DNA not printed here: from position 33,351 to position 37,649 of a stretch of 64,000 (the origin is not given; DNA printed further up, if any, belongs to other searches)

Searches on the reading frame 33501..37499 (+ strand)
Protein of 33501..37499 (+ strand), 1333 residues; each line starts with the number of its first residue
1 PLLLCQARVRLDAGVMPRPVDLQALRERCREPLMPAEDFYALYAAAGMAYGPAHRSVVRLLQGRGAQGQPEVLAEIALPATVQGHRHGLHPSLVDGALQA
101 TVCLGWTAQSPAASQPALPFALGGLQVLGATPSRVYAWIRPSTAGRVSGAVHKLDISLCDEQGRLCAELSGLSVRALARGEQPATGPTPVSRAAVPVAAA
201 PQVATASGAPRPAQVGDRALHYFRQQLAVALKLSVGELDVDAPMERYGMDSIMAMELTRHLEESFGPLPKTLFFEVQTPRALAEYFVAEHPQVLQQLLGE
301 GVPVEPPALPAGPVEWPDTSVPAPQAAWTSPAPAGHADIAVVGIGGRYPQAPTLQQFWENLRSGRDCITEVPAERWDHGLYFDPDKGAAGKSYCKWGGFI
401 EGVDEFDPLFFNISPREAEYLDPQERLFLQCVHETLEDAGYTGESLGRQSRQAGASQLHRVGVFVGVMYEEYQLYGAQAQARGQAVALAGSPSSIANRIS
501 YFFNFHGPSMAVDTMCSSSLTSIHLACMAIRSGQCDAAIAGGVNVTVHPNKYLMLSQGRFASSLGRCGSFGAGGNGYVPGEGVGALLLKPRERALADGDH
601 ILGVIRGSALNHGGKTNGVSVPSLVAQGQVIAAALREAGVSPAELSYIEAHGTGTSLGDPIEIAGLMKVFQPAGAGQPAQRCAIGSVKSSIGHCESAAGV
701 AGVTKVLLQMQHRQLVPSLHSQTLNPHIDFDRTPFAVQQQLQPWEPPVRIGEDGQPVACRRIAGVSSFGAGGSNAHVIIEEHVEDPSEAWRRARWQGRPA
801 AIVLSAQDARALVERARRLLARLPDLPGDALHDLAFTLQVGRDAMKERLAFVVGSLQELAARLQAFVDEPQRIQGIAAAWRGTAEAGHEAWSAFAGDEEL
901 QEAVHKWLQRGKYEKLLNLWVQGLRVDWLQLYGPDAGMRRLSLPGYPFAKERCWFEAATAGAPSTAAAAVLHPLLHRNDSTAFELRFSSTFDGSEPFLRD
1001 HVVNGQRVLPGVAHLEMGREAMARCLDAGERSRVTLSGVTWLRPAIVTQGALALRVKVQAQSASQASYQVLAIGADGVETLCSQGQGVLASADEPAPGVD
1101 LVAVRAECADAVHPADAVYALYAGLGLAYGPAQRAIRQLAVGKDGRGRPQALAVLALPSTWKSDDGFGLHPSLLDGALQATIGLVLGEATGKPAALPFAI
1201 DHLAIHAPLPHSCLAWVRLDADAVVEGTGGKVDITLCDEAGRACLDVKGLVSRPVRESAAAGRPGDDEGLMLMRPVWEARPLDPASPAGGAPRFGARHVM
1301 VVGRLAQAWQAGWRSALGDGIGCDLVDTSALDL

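Call 17: search_protein_families(library=pfam, proteins=[window:33501-37499:+], max_evalue=0.00001)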
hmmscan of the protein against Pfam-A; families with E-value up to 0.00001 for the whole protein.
window:33501-37499:+ (1333 aa): 9 families
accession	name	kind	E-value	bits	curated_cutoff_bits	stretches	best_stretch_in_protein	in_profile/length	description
PF00109.32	ketoacyl-synt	-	2.5e-90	302.9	20.8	1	338-594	3-252/252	Beta-ketoacyl synthase, N-terminal domain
PF14765.12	PS-DH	-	1.2e-48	165.2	23.7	2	18-182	2-164/166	Polyketide synthase dehydratase N-terminal domain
PF02801.28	Ketoacyl-synt_C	-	4.4e-39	133.6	20.8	1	602-721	1-118/119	Beta-ketoacyl synthase, C-terminal domain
PF21089.3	PKS_DH_N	-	1.1e-23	83.6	27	1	972-1071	1-101/103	Polyketide synthase dehydratase domain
PF22336.2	RhiE-like_linker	-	8.8e-19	67.7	27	1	803-868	1-65/67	RhiE-like, KS-MAT linker domain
PF00550.31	PP-binding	-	2.2e-13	50.7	20.8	1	223-285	3-66/67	Phosphopantetheine attachment site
PF22621.2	CurL-like_PKS_C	-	5.4e-13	49.2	27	1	802-863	3-64/64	CurL-like, PKS C-terminal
PF16197.11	KAsynt_C_assoc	-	4.2e-09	37.2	33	1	725-825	2-86/111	Ketoacyl-synthetase C-terminal extension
PF00108.29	Thiolase_N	-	3e-06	27.3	26.4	1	507-544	76-113/260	Thiolase, N-terminal domain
